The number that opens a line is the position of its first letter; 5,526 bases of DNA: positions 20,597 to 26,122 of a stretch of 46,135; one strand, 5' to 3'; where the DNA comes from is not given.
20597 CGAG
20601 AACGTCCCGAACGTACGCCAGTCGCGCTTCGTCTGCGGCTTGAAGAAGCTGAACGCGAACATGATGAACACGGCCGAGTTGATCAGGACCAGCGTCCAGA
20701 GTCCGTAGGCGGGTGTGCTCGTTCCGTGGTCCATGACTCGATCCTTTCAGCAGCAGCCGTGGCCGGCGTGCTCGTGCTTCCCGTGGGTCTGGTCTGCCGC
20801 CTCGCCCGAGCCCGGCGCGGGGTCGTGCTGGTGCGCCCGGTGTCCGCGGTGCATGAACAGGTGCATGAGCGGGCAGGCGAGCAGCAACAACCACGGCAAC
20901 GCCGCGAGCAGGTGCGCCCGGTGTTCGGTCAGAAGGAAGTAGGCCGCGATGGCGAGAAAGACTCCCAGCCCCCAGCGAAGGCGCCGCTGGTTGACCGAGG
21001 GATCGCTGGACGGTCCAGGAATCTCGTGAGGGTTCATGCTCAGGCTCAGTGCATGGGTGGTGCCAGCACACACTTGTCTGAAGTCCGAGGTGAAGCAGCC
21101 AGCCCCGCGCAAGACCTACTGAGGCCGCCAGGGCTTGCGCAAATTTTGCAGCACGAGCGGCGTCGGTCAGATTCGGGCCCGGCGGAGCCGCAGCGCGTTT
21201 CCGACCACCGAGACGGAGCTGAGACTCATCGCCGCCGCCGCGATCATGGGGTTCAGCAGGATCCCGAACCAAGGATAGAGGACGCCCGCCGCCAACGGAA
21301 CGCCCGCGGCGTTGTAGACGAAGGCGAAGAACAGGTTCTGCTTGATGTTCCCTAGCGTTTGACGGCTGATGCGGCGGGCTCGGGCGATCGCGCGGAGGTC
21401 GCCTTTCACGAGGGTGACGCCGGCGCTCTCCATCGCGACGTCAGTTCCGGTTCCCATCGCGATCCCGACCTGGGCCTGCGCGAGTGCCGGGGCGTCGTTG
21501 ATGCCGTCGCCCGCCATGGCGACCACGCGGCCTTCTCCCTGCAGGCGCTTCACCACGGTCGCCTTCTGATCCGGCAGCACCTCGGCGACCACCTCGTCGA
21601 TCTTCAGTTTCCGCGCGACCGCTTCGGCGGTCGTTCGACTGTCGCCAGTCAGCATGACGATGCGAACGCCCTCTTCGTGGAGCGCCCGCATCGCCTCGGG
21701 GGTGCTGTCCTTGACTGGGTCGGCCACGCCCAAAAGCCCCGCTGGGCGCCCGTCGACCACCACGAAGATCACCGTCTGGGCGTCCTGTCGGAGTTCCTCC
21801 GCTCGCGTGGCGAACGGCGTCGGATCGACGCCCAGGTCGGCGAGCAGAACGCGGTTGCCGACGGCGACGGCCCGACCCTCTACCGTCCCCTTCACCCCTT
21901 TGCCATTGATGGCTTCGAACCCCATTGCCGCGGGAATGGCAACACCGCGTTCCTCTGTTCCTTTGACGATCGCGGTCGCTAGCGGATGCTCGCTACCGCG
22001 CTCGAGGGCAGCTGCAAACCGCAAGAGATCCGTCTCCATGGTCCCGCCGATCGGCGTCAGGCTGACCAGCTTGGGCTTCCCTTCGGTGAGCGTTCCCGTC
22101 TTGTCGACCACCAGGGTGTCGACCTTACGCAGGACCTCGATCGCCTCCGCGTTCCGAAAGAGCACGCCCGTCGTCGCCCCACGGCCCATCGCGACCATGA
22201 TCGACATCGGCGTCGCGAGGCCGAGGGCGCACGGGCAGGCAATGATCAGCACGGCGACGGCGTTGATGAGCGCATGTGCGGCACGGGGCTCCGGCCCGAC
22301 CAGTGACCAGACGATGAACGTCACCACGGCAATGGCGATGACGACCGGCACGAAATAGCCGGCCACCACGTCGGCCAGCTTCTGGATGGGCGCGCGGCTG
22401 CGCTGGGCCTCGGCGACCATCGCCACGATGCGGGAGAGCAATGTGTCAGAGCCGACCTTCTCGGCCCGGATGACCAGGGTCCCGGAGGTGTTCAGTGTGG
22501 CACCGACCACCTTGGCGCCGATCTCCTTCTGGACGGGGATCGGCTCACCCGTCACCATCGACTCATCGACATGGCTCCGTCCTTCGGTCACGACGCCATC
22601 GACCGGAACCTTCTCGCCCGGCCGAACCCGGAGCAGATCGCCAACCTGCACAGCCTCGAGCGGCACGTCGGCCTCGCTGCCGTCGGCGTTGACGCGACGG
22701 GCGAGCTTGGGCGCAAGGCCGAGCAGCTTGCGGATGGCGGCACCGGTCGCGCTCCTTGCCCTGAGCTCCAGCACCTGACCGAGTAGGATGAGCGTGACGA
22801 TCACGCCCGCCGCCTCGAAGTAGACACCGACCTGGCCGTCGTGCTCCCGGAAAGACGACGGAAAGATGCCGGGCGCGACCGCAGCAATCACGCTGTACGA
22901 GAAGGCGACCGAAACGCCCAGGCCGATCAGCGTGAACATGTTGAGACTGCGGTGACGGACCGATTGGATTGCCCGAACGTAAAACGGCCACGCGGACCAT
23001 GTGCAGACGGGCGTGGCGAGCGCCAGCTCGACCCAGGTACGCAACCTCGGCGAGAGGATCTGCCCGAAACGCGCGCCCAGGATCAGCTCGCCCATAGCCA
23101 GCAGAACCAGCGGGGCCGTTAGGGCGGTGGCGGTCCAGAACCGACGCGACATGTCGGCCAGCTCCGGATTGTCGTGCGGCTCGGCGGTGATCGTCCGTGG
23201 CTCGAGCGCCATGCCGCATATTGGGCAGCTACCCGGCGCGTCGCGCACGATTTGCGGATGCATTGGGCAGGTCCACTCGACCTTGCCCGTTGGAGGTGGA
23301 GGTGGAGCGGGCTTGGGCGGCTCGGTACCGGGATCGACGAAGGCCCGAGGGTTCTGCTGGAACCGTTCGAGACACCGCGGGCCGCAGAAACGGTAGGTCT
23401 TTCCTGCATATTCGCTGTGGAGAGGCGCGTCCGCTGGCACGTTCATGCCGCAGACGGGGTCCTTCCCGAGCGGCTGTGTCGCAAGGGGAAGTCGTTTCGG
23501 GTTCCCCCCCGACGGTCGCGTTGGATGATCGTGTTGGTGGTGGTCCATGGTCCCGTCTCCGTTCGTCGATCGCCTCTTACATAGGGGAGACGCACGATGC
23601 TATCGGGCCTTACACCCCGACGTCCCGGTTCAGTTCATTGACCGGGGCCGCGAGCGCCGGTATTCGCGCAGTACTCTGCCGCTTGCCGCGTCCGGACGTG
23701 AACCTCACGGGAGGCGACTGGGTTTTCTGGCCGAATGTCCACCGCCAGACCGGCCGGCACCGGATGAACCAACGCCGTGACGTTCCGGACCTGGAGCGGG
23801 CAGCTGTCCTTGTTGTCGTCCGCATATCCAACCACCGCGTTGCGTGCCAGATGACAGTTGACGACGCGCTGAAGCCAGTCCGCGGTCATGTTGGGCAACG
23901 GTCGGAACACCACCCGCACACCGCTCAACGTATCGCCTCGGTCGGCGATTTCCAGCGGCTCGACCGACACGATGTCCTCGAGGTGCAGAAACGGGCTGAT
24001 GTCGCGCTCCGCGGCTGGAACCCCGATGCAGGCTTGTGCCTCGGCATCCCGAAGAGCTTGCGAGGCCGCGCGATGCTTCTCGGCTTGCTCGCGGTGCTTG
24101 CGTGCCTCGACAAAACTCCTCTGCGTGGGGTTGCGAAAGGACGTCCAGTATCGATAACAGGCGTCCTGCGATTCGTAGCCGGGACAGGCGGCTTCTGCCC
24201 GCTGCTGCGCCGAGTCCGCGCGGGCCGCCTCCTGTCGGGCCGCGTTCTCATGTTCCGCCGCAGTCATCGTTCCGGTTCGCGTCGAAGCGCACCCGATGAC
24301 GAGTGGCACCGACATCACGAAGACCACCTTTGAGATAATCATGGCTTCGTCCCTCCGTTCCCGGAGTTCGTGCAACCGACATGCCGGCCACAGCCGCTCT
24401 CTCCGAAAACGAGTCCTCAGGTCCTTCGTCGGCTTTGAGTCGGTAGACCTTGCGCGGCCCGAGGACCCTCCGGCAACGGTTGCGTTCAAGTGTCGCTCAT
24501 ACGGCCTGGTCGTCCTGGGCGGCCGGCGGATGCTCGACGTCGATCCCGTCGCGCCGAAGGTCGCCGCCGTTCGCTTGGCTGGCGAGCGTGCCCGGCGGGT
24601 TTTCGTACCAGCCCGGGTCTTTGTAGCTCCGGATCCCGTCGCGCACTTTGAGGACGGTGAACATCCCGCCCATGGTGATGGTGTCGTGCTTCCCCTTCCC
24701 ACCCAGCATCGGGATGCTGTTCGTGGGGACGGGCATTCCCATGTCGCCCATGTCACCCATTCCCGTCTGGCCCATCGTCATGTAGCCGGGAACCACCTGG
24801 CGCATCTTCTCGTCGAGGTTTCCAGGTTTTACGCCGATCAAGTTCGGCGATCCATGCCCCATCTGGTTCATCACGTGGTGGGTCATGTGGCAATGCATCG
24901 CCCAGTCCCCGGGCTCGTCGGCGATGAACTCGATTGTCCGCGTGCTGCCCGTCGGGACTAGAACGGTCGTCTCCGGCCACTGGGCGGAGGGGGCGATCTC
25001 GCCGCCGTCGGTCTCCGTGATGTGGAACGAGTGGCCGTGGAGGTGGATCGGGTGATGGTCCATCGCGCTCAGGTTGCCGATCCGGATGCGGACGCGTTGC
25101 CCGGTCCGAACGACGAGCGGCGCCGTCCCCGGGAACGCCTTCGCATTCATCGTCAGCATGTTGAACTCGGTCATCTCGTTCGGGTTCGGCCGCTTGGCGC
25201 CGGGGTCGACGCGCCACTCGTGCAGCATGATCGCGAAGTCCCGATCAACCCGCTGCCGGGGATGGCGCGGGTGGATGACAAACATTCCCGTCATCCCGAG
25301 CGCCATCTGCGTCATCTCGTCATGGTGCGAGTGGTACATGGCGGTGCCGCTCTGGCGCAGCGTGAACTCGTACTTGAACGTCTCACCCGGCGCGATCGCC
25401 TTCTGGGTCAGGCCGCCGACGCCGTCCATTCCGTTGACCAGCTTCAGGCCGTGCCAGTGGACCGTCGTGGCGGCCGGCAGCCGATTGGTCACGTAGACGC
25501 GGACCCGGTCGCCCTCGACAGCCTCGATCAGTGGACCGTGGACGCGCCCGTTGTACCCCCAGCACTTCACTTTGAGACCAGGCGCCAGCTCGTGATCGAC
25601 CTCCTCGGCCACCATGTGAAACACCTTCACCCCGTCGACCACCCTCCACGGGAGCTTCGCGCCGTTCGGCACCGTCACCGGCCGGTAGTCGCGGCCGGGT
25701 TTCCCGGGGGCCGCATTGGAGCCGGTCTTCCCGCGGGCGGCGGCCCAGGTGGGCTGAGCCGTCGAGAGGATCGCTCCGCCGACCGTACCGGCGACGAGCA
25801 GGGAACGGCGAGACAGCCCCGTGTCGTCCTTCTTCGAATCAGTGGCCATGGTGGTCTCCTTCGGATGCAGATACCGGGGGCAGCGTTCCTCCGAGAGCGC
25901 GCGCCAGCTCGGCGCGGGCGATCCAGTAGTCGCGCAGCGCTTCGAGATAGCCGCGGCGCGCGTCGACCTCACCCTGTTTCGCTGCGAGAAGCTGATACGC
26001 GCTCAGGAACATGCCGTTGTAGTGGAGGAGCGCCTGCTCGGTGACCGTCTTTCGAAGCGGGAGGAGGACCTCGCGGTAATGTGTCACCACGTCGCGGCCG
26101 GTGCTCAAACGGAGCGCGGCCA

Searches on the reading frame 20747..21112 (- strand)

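Call 87: search_protein_families(library=pfam, proteins=[window:20747-21112:-], max_evalue=0.01)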
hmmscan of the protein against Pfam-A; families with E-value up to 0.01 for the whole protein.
window:20747-21112:- (121 aa): 1 family
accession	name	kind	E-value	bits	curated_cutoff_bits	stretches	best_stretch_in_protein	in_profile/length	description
PF11666.13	DUF2933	-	1.8e-24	86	21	1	51-98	2-49/52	Protein of unknown function (DUF2933)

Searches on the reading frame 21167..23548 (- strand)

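Call 47: search_protein_families(library=pfam, proteins=[window:21167-23548:-], max_evalue=0.0001)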
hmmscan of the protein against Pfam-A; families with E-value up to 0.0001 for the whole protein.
window:21167-23548:- (793 aa): 6 families
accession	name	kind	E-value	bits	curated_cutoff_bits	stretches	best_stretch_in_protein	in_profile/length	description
PF00122.25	E1-E2_ATPase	-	7e-57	192.3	28.1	1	278-458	2-179/181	E1-E2 ATPase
PF00702.32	Hydrolase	-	6.9e-34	118.4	26.4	1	476-692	1-190/191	haloacid dehalogenase-like hydrolase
PF19335.5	HMBD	-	6.6e-15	55.2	23.6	1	92-117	2-27/28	Heavy metal binding domain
PF04945.19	YHS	-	1.6e-12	47.6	30.3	1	29-71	2-44/47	YHS domain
PF08282.18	Hydrolase_3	-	2.1e-07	31.4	20.9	0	665-721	195-251/255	haloacid dehalogenase-like hydrolase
PF12710.13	HAD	-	7.5e-06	26.9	27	1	616-689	87-188/189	haloacid dehalogenase-like hydrolase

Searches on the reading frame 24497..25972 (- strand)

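Call 47: search_protein_families(library=pfam, proteins=[window:24497-25972:-], max_evalue=0.0001)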
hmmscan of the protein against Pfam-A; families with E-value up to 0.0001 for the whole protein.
window:24497-25972:- (491 aa): 3 families
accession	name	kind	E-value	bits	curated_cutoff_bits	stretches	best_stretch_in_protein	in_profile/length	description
PF07732.21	Cu-oxidase_3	-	1.9e-38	131.6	21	1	128-236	8-117/119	Multicopper oxidase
PF07731.20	Cu-oxidase_2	-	1.3e-31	109.6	20.4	1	259-372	4-128/137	Multicopper oxidase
PF00394.28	Cu-oxidase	-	8e-10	39.5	21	1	280-369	54-141/157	Multicopper oxidase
